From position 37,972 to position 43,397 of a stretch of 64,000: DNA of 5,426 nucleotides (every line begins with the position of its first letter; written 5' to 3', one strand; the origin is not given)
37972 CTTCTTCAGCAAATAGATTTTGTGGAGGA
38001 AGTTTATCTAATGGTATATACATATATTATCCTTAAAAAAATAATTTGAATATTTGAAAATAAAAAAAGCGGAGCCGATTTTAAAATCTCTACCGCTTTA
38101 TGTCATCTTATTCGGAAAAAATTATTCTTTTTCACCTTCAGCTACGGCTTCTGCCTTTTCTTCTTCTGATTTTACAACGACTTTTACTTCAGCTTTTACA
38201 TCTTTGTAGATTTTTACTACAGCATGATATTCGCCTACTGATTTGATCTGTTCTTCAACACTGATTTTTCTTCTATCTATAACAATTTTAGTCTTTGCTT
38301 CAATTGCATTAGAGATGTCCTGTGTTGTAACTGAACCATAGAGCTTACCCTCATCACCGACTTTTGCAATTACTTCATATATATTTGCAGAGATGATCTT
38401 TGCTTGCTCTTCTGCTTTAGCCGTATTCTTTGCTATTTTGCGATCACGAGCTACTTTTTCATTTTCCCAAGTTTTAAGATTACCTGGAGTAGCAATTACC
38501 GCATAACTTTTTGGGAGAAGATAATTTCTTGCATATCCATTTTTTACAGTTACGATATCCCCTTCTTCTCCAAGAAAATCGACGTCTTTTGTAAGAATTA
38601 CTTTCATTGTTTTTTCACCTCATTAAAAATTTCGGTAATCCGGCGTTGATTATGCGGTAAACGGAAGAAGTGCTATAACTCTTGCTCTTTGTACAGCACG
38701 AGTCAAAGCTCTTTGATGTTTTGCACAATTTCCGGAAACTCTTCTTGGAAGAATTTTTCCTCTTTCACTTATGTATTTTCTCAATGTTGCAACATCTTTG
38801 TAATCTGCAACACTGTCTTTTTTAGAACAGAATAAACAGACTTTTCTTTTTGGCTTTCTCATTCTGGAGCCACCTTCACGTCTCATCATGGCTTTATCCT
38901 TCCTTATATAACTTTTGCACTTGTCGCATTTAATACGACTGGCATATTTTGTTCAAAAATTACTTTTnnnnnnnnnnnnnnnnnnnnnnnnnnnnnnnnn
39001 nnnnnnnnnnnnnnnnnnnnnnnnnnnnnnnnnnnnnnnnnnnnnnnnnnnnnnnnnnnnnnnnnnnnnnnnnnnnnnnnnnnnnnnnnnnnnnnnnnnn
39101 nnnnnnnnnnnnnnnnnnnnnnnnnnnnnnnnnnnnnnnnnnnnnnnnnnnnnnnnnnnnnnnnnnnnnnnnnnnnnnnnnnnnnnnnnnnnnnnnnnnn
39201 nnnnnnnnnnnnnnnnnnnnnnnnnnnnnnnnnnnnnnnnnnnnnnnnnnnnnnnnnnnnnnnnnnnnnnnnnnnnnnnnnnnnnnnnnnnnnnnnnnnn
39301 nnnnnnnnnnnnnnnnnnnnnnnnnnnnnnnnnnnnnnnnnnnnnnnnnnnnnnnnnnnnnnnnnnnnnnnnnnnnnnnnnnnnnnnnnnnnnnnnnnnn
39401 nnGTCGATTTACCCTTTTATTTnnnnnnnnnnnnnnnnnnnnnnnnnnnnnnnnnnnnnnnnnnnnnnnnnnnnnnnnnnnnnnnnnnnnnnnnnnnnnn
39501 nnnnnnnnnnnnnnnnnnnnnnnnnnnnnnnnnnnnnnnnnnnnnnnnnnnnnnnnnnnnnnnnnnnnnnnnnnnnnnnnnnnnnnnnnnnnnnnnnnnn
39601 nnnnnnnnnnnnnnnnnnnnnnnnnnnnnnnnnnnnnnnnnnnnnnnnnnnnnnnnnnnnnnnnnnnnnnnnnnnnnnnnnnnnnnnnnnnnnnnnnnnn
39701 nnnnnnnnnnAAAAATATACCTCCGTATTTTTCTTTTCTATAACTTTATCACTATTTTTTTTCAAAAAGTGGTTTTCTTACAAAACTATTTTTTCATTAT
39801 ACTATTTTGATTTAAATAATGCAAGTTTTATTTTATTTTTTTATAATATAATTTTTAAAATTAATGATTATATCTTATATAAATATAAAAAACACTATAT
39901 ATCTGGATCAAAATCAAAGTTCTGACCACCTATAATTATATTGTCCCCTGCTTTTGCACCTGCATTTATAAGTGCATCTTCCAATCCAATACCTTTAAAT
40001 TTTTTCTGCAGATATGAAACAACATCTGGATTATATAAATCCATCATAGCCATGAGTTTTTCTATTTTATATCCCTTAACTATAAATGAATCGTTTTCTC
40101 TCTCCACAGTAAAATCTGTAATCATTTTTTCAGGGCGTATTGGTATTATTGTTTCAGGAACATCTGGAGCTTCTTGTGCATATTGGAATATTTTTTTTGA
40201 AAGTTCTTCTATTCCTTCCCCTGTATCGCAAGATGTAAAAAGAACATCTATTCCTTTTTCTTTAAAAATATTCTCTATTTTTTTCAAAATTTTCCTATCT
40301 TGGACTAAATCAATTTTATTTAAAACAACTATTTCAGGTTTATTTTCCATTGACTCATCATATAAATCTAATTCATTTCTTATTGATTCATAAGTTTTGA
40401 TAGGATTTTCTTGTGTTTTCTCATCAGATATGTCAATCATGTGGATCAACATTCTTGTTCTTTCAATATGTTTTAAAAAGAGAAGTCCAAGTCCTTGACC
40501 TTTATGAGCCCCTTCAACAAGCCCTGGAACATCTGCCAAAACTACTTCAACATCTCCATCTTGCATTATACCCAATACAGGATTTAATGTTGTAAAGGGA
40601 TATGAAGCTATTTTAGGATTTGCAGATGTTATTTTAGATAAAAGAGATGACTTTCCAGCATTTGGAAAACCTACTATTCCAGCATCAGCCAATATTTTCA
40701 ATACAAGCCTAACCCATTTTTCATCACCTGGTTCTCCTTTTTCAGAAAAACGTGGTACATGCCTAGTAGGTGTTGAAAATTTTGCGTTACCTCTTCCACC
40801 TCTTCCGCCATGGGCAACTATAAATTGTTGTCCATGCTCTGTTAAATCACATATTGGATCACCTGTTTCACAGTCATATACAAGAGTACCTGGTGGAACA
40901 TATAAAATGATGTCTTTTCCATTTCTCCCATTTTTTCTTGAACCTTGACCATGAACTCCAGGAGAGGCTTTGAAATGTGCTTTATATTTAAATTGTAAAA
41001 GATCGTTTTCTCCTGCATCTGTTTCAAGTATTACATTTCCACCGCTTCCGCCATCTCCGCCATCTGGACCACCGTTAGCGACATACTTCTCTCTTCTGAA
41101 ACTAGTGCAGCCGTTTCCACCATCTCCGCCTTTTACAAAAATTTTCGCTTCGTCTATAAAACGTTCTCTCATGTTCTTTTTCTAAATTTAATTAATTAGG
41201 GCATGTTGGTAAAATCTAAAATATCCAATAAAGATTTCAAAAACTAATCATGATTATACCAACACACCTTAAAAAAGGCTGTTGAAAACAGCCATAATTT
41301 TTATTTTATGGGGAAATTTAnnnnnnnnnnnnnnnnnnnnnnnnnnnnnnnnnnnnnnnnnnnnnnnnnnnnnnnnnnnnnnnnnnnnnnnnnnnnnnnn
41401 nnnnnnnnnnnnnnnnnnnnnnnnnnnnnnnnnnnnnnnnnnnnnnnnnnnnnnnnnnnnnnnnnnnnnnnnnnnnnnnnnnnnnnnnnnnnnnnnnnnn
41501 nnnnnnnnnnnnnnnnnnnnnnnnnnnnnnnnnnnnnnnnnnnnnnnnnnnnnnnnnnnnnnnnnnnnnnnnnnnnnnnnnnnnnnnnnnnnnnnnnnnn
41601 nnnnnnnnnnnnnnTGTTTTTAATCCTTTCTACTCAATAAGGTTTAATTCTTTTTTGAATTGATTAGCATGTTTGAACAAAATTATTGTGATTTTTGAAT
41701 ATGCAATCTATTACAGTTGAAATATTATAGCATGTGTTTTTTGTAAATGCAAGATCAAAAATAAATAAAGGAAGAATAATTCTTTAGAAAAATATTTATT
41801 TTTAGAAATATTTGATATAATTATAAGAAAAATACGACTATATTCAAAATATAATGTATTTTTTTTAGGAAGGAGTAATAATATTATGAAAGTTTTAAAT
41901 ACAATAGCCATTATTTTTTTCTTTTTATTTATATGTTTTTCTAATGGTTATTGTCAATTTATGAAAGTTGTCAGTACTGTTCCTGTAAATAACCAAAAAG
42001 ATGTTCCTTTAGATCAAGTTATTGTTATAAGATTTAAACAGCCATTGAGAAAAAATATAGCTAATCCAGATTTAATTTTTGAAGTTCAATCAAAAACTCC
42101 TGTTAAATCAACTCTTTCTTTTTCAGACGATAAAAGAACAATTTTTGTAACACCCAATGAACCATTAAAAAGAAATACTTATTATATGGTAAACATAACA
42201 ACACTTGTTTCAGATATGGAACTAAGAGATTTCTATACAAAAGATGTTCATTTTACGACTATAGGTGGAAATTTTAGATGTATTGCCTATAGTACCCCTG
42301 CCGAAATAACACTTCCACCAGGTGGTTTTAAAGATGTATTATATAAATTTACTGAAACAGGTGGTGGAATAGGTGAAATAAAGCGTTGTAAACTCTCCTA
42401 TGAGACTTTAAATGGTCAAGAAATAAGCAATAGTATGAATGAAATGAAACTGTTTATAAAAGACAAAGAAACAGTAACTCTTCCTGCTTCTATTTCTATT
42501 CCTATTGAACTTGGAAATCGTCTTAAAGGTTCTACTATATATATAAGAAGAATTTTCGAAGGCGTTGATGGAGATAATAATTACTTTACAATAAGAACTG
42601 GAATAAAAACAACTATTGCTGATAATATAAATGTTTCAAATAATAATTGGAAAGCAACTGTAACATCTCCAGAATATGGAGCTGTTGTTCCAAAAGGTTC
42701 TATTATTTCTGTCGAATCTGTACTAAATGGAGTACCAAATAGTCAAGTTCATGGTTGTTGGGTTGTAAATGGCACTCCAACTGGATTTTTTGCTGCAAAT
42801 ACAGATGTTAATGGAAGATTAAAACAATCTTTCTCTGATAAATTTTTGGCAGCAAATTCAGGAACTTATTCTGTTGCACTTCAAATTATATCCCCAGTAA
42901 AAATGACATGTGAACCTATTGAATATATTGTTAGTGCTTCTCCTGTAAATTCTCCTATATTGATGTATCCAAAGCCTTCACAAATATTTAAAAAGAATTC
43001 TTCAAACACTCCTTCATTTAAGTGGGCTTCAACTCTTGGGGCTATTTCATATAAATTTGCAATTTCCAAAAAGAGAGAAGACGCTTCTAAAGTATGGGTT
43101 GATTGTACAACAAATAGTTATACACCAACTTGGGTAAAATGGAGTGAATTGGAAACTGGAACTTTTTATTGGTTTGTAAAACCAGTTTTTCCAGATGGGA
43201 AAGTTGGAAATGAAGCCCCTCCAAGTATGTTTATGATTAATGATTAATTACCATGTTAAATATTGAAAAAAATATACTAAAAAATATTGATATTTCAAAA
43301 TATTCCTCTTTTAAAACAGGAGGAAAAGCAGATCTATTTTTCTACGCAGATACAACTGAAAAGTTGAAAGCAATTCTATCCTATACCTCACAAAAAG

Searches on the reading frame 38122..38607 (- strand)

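Call 69: search_protein_families(library=pfam, proteins=[window:38122-38607:-], max_evalue=0.0001)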
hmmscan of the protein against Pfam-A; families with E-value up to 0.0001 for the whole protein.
window:38122-38607:- (161 aa): 2 families
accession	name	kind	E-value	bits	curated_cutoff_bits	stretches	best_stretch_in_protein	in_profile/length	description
PF03948.19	Ribosomal_L9_C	-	4.8e-24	85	23.2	1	63-146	1-85/86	Ribosomal protein L9, C-terminal domain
PF01281.25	Ribosomal_L9_N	-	1.5e-23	82.5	20.7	1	1-46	1-46/47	Ribosomal protein L9, N-terminal domain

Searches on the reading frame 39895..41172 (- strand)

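Call 69: search_protein_families(library=pfam, proteins=[window:39895-41172:-], max_evalue=0.0001)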
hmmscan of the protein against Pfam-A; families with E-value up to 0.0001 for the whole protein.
window:39895-41172:- (425 aa): 7 families
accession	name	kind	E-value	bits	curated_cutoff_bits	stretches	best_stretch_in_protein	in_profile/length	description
PF01018.28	GTP1_OBG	-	9.9e-61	204.3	27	1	6-160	1-155/155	GTP1/OBG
PF01926.29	MMR_HSR1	-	3.7e-25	88.7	21.9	1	164-286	2-113/113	50S ribosome-binding GTPase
PF09269.16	DUF1967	-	7.8e-19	67.9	27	1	354-421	1-70/70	Domain of unknown function (DUF1967)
PF02421.24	FeoB_N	-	9.5e-14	51.6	27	1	166-328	5-156/156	Ferrous iron transport protein B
PF03193.22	RsgA_GTPase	-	8.1e-07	29.5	30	1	279-328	55-104/174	RsgA GTPase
PF16897.10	MMR_HSR1_Xtn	-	7.2e-06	26.4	35.2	1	269-331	47-103/106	C-terminal region of MMR_HSR1 domain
PF00009.33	GTP_EFTU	-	1.7e-05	25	26.5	0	276-333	120-187/188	Elongation factor Tu GTP binding domain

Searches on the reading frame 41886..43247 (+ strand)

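Call 15: search_protein_families(library=pfam, proteins=[window:41886-43247:+], max_evalue=0.001)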
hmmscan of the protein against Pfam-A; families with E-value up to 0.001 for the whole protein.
window:41886-43247:+ (453 aa): 1 family
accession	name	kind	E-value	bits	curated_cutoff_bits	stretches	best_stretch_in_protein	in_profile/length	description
PF13205.12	Big_5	-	2.6e-14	54.2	23.6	1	27-125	6-105/105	Bacterial Ig-like domain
